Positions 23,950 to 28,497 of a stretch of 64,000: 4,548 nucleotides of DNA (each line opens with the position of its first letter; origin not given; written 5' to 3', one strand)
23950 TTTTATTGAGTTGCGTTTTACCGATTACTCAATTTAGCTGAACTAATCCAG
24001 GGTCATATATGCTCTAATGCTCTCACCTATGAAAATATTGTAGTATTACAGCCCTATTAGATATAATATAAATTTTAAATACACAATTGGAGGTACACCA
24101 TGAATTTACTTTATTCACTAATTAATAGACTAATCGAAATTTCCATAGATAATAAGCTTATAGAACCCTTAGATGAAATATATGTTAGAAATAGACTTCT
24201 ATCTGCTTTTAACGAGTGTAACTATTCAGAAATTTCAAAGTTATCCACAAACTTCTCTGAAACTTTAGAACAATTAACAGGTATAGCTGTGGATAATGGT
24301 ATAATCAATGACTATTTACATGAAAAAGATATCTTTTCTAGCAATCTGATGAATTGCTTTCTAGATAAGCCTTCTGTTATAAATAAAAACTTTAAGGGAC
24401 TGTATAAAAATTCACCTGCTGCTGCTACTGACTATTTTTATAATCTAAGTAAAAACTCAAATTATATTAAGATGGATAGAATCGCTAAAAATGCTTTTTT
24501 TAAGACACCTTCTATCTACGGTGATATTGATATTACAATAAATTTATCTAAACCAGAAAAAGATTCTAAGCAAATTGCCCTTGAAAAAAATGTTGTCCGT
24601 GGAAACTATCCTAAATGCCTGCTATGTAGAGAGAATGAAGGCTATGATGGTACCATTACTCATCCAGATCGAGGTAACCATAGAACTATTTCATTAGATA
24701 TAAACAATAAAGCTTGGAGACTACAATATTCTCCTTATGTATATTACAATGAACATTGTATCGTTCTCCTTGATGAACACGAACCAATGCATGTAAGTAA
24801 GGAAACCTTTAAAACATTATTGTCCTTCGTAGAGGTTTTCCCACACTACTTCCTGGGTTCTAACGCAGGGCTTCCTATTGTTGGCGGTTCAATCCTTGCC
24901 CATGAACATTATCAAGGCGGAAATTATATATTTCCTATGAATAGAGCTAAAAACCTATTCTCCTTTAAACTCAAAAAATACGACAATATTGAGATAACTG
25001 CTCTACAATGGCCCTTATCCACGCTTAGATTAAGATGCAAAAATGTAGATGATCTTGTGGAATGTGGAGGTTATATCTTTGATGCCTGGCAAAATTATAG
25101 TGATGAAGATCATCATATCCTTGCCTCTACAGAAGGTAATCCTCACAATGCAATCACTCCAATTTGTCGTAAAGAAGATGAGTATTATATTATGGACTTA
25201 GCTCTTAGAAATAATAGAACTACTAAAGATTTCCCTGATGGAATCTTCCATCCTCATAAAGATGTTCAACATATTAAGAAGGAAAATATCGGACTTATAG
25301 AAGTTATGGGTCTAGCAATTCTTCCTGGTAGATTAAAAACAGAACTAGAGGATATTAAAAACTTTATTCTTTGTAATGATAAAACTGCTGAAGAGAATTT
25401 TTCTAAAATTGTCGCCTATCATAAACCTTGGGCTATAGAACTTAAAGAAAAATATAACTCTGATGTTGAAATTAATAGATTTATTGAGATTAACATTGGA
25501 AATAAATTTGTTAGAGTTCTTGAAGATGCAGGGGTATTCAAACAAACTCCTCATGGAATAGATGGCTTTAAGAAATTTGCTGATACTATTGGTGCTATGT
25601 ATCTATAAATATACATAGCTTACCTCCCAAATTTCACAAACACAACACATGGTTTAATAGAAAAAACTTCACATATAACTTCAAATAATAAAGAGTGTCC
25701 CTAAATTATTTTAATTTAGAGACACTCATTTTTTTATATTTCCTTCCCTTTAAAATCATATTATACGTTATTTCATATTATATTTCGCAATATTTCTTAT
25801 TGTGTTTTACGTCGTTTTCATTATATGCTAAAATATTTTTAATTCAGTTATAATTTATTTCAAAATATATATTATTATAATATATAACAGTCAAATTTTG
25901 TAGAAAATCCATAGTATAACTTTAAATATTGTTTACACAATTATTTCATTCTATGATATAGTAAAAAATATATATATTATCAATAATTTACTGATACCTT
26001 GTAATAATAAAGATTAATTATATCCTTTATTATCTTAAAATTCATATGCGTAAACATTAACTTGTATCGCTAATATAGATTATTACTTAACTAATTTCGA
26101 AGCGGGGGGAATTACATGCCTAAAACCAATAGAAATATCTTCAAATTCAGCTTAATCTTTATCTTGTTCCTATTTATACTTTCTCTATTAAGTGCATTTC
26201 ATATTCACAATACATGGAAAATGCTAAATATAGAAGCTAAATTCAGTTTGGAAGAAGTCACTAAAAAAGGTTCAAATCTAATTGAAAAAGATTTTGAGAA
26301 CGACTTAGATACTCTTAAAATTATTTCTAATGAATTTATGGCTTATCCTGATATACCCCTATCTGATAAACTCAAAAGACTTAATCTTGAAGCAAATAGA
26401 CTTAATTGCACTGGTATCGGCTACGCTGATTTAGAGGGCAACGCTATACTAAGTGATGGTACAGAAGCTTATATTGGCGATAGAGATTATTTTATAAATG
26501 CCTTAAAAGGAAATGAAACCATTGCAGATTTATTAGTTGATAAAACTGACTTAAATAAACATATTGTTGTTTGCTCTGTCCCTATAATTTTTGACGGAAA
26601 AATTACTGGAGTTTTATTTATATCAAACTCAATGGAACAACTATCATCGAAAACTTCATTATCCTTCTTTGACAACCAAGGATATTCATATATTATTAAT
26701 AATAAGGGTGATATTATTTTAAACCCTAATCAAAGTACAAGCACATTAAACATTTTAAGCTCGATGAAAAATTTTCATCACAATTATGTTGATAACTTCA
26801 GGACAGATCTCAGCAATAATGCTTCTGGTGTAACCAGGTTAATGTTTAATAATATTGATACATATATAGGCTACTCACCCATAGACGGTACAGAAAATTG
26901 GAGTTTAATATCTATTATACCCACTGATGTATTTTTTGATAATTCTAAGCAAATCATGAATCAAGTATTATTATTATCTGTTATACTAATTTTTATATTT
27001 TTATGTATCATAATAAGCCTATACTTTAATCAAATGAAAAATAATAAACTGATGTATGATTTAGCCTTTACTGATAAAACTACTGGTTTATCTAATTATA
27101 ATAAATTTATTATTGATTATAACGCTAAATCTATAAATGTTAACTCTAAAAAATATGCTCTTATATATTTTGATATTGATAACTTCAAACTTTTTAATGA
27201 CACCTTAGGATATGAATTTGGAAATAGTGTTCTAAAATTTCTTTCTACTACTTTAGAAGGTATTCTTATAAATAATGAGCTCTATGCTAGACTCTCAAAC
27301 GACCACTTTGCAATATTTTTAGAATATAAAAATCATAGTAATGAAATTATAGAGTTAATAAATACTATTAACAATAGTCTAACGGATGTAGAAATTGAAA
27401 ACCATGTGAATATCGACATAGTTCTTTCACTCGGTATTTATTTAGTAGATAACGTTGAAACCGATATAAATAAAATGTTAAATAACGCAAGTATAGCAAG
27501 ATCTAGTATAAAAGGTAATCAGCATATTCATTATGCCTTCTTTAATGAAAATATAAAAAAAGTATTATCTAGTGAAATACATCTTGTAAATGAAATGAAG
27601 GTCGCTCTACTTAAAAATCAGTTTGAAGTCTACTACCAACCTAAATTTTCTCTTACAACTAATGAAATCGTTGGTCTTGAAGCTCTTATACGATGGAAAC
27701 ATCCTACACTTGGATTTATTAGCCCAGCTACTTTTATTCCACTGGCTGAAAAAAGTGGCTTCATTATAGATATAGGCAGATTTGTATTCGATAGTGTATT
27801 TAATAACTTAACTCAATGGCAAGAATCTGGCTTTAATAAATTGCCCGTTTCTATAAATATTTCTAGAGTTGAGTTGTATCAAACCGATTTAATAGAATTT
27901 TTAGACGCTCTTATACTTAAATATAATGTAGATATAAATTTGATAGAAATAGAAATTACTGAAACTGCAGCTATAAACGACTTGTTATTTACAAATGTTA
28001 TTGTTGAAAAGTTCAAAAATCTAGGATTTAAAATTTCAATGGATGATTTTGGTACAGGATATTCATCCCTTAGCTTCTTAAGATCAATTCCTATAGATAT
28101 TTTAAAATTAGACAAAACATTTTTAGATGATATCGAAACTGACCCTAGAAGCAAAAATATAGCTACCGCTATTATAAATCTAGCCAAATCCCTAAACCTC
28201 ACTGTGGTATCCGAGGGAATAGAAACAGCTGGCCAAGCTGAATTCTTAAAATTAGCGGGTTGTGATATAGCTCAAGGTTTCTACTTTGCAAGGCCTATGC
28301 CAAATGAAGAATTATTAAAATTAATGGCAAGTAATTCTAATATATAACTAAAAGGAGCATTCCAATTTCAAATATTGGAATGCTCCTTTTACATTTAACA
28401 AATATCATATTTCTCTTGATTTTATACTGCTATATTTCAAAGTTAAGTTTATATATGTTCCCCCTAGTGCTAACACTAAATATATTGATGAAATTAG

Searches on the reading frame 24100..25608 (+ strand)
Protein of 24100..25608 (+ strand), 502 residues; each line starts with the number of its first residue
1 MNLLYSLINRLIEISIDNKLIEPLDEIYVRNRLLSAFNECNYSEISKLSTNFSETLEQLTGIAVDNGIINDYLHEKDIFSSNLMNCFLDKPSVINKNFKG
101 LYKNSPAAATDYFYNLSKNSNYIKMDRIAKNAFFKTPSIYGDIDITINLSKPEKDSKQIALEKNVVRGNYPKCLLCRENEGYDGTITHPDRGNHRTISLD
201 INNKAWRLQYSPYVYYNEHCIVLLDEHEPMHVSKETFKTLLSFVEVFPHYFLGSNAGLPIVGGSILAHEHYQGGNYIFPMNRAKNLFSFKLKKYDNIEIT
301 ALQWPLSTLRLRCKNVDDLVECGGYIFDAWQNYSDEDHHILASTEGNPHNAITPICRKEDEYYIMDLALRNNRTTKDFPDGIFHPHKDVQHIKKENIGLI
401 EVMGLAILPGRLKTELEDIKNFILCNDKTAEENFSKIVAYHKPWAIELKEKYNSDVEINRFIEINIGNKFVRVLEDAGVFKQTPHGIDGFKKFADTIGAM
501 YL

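Call 61: search_protein_families(library=pfam, proteins=[window:24100-25608:+], max_evalue=0.00001)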
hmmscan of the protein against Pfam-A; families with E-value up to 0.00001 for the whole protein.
window:24100-25608:+ (502 aa): 2 families
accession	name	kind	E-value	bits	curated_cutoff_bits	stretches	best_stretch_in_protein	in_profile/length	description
PF01087.27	GalP_UDP_transf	-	1.8e-34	120.2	22.1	1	21-229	3-184/184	Galactose-1-phosphate uridyl transferase, N-terminal domain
PF02744.22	GalP_UDP_tr_C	-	7.6e-18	65.2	29.2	1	245-421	3-150/165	Galactose-1-phosphate uridyl transferase, C-terminal domain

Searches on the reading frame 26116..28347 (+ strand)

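Call 61: search_protein_families(library=pfam, proteins=[window:26116-28347:+], max_evalue=0.00001)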
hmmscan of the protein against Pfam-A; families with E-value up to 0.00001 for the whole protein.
window:26116-28347:+ (743 aa): 3 families
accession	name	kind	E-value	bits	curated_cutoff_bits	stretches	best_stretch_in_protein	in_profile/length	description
PF00563.25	EAL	-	2e-70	237.3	31.3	1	493-727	3-236/236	EAL domain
PF00990.26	GGDEF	-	6.4e-21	75.2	23.8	1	317-466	1-155/161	Diguanylate cyclase, GGDEF domain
PF02743.24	dCache_1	-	1.6e-12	48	45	1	97-266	67-239/240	Cache domain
